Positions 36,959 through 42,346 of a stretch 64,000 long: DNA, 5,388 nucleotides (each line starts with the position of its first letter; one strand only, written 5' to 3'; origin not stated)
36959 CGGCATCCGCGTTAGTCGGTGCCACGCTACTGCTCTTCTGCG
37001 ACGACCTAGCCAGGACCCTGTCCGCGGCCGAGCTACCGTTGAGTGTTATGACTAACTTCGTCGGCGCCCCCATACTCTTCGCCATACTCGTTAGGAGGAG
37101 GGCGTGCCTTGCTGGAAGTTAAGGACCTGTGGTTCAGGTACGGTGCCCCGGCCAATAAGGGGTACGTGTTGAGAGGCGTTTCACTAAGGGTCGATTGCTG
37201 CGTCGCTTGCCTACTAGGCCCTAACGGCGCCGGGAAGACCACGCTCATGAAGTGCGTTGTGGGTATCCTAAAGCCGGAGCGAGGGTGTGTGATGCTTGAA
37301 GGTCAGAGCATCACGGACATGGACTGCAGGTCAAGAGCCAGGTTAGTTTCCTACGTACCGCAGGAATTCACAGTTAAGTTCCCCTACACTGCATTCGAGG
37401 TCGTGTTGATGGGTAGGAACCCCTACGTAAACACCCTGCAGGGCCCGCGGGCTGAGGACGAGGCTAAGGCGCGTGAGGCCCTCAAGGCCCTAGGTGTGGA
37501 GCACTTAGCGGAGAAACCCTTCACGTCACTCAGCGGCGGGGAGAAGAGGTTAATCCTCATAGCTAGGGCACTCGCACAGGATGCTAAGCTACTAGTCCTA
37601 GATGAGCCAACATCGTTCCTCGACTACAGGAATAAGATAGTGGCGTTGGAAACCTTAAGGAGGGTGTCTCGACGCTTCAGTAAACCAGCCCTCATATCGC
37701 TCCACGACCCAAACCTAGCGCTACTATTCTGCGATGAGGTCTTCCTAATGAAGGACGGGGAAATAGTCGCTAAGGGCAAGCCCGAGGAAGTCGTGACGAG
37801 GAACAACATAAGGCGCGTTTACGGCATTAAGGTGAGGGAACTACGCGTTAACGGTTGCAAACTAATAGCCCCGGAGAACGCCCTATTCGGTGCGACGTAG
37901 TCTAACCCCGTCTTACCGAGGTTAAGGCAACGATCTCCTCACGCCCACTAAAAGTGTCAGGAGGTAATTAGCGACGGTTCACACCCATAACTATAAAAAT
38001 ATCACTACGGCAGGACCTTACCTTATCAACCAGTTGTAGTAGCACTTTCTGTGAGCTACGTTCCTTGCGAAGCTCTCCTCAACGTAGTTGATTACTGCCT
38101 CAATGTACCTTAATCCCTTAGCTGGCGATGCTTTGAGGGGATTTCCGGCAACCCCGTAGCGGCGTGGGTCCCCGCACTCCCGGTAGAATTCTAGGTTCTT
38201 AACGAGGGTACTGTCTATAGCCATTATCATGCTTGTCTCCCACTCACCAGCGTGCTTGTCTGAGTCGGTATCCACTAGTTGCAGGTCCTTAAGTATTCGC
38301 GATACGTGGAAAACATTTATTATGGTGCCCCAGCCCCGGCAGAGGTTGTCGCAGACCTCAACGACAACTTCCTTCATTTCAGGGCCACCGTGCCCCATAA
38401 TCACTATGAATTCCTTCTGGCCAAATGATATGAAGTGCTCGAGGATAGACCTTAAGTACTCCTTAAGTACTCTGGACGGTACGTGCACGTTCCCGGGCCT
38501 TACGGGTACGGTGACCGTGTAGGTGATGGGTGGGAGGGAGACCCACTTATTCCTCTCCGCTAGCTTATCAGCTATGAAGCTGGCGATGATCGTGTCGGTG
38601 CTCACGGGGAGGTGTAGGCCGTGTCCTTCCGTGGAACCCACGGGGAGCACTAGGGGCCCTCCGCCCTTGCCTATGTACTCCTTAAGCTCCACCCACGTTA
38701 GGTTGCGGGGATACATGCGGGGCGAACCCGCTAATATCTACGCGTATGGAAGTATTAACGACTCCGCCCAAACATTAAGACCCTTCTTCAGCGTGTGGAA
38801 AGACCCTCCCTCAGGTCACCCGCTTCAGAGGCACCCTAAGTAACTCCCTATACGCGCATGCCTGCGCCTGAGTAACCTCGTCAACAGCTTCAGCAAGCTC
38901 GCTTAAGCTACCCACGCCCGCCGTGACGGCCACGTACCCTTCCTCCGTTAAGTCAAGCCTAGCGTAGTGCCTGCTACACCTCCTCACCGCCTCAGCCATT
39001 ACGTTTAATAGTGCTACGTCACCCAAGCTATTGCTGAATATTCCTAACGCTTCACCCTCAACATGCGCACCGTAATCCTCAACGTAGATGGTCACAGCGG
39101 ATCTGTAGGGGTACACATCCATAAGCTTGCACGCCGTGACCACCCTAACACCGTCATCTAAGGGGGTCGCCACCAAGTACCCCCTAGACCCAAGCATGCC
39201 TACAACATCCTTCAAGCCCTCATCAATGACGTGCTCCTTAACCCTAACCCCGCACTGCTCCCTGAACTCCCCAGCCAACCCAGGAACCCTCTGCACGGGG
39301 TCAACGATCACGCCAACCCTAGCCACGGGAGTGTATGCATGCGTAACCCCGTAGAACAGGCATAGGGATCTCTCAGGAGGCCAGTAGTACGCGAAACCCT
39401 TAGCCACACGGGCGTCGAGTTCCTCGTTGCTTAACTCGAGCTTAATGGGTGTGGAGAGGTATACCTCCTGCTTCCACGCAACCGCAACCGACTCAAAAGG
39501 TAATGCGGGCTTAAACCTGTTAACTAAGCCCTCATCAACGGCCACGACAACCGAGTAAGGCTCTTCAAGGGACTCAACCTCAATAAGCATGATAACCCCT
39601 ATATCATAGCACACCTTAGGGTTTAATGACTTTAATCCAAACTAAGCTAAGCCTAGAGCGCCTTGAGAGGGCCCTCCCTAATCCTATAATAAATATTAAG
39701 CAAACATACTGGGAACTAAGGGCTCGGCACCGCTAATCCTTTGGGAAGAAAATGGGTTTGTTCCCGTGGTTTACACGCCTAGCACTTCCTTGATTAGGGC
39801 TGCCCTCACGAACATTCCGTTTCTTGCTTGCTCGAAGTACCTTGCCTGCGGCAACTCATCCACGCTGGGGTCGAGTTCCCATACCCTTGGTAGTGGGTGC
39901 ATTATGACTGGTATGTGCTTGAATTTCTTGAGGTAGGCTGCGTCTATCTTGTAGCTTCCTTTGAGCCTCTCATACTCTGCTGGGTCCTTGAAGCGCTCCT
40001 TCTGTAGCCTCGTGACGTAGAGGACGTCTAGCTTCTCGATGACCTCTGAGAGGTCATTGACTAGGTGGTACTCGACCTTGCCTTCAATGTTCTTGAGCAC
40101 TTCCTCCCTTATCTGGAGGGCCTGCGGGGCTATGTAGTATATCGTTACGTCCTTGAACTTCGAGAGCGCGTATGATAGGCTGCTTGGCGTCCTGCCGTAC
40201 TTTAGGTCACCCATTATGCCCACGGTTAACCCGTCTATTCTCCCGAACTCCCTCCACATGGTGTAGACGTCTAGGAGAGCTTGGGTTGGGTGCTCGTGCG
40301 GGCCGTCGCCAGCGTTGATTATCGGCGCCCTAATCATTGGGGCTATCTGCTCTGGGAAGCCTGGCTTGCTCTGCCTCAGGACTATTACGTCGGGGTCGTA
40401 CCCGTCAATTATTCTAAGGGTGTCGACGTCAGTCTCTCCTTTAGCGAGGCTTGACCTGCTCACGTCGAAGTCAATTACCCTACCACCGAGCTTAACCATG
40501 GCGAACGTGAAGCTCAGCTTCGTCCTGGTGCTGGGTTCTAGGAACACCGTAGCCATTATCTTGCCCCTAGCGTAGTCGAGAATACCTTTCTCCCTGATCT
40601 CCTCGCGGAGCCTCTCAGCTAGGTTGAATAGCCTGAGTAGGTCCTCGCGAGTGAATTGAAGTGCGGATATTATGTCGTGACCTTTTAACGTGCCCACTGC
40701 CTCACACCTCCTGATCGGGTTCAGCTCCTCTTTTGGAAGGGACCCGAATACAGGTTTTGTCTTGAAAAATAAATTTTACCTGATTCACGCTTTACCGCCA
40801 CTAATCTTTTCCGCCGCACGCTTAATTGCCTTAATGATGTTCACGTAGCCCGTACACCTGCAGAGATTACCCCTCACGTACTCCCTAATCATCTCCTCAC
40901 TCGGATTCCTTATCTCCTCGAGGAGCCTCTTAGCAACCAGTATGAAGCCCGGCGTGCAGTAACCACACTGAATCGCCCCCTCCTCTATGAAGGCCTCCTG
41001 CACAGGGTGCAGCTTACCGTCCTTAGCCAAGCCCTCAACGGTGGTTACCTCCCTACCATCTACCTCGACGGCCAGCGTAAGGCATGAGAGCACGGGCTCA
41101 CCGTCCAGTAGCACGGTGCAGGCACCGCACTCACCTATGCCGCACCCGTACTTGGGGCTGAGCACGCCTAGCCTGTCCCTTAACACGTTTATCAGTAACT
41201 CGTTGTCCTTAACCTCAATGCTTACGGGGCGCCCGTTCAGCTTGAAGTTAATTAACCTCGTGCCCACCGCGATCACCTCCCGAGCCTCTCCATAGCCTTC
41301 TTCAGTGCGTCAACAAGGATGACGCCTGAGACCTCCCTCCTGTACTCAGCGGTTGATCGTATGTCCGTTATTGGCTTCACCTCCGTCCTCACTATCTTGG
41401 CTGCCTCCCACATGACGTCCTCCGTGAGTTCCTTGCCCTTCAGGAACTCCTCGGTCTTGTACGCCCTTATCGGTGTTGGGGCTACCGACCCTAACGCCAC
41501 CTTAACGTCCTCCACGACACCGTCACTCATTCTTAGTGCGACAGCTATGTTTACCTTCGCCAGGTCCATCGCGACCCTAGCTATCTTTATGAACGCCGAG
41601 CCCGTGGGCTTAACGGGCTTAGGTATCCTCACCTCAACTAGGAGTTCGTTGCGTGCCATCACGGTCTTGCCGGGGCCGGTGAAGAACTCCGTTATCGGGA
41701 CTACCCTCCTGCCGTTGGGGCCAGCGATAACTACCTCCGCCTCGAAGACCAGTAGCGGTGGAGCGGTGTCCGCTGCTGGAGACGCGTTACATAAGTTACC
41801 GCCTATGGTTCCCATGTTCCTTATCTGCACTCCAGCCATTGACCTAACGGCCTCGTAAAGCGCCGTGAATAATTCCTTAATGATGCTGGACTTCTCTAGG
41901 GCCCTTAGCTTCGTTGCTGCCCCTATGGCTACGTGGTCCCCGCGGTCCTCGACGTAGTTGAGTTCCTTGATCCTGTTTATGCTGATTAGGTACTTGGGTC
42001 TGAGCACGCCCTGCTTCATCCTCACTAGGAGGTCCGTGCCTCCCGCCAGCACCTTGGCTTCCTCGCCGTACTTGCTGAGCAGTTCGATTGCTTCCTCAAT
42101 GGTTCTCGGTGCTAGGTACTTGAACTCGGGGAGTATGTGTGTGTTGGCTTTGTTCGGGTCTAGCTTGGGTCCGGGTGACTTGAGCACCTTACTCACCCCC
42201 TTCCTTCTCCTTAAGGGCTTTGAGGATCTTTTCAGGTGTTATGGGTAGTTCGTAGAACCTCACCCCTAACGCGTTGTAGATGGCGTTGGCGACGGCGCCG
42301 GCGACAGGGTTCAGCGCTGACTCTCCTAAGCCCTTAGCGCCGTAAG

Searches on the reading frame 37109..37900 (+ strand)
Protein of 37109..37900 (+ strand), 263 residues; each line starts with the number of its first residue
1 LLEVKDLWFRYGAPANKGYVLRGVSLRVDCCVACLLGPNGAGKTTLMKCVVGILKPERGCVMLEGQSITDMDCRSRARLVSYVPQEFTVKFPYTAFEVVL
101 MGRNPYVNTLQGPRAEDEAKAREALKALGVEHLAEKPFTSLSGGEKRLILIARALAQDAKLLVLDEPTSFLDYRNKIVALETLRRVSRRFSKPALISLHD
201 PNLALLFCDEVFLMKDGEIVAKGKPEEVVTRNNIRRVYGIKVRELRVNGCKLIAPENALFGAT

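Call 60: search_protein_families(library=pfam, proteins=[window:37109-37900:+])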
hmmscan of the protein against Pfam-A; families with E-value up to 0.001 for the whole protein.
window:37109-37900:+ (263 aa): 3 families
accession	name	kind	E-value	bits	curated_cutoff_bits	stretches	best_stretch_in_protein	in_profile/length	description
PF00005.33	ABC_tran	-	6.8e-30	104.9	25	1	32-169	13-137/137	ABC transporter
PF13304.12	AAA_21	-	1.3e-10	42.3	27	1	128-184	225-284/304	AAA domain, putative AbiEii toxin, Type IV TA system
PF02463.25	SMC_N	-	2.6e-06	27.5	40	1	21-187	15-187/220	RecF/RecN/SMC N terminal domain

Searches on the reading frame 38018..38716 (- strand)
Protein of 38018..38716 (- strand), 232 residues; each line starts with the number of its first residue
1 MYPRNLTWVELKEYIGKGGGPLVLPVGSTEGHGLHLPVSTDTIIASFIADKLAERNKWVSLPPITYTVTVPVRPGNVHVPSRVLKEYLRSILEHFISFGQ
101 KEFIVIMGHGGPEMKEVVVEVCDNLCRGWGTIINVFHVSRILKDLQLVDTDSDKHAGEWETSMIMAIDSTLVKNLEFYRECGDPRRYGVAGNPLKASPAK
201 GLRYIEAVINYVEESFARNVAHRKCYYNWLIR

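Call 60: search_protein_families(library=pfam, proteins=[window:38018-38716:-])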
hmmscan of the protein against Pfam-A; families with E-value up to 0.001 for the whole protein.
window:38018-38716:- (232 aa): 1 family
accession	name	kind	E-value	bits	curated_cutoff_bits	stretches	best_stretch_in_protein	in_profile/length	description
PF02633.19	Creatininase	-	3.5e-38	131.8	31.3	1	5-214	2-236/238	Creatinine amidohydrolase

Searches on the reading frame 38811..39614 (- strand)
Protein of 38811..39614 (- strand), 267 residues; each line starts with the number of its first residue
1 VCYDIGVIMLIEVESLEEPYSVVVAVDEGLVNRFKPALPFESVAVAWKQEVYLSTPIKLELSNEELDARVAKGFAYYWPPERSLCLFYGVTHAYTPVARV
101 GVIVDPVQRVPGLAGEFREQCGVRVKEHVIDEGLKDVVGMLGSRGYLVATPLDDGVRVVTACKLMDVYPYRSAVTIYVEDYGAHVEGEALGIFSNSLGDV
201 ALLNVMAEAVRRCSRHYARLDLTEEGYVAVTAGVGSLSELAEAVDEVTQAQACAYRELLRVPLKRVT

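Call 60: search_protein_families(library=pfam, proteins=[window:38811-39614:-])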
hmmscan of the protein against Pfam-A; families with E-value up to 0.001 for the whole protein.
window:38811-39614:- (267 aa): 2 families
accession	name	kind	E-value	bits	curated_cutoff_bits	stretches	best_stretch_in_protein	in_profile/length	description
PF04126.18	Cyclophil_like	-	1.2e-15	57.9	27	1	24-110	14-108/120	Cyclophilin-like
PF18050.6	Cyclophil_like2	-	0.00024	21.5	22.7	1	48-107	36-97/115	Cyclophilin-like family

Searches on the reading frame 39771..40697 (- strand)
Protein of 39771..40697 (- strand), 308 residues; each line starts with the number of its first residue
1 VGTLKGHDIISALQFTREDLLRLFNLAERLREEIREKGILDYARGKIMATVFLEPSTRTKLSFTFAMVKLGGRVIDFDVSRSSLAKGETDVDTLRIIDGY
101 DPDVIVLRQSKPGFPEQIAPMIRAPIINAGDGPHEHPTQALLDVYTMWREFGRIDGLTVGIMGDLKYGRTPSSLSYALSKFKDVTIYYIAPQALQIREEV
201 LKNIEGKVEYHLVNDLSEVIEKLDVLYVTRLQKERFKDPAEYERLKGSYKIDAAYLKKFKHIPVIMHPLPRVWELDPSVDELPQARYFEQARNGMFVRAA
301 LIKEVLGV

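Call 60: search_protein_families(library=pfam, proteins=[window:39771-40697:-])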
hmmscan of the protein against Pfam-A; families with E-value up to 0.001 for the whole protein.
window:39771-40697:- (308 aa): 2 families
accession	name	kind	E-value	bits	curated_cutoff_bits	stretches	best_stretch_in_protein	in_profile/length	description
PF02729.26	OTCace_N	-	2.6e-39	135.1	29.9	1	8-148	2-147/148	Aspartate/ornithine carbamoyltransferase, carbamoyl-P binding domain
PF00185.30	OTCace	-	2.4e-27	96.3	29.4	1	155-302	1-154/157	Aspartate/ornithine carbamoyltransferase, Asp/Orn binding domain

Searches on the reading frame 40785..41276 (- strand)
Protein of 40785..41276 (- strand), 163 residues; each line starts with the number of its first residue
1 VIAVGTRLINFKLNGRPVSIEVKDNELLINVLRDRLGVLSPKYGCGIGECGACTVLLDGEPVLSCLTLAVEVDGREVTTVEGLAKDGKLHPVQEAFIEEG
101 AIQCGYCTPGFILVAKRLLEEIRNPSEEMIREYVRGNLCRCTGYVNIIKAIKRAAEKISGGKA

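Call 60: search_protein_families(library=pfam, proteins=[window:40785-41276:-])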
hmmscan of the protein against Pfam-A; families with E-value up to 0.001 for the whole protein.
window:40785-41276:- (163 aa): 3 families
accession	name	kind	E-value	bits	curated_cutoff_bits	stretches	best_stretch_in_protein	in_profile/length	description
PF01799.25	Fer2_2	-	1.1e-32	112.3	30.3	1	79-152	1-75/75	[2Fe-2S] binding domain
PF00111.32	Fer2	-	3.4e-08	33.7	21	1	12-67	2-74/77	2Fe-2S iron-sulfur cluster binding domain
PF13085.11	Fer2_3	-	6.1e-06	26.6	27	1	35-83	42-89/107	2Fe-2S iron-sulfur cluster binding domain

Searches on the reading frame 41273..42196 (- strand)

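Call 60: search_protein_families(library=pfam, proteins=[window:41273-42196:-])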
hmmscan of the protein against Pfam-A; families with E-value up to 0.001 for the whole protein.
window:41273-42196:- (307 aa): 2 families
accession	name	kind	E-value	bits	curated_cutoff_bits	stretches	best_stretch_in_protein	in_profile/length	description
PF00941.27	FAD_binding_5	-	2.2e-56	190.8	27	1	24-194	2-170/170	FAD binding domain in molybdopterin dehydrogenase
PF03450.22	CO_deh_flav_C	-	2e-27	95.7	25.5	1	201-300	2-101/102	CO dehydrogenase flavoprotein C-terminal domain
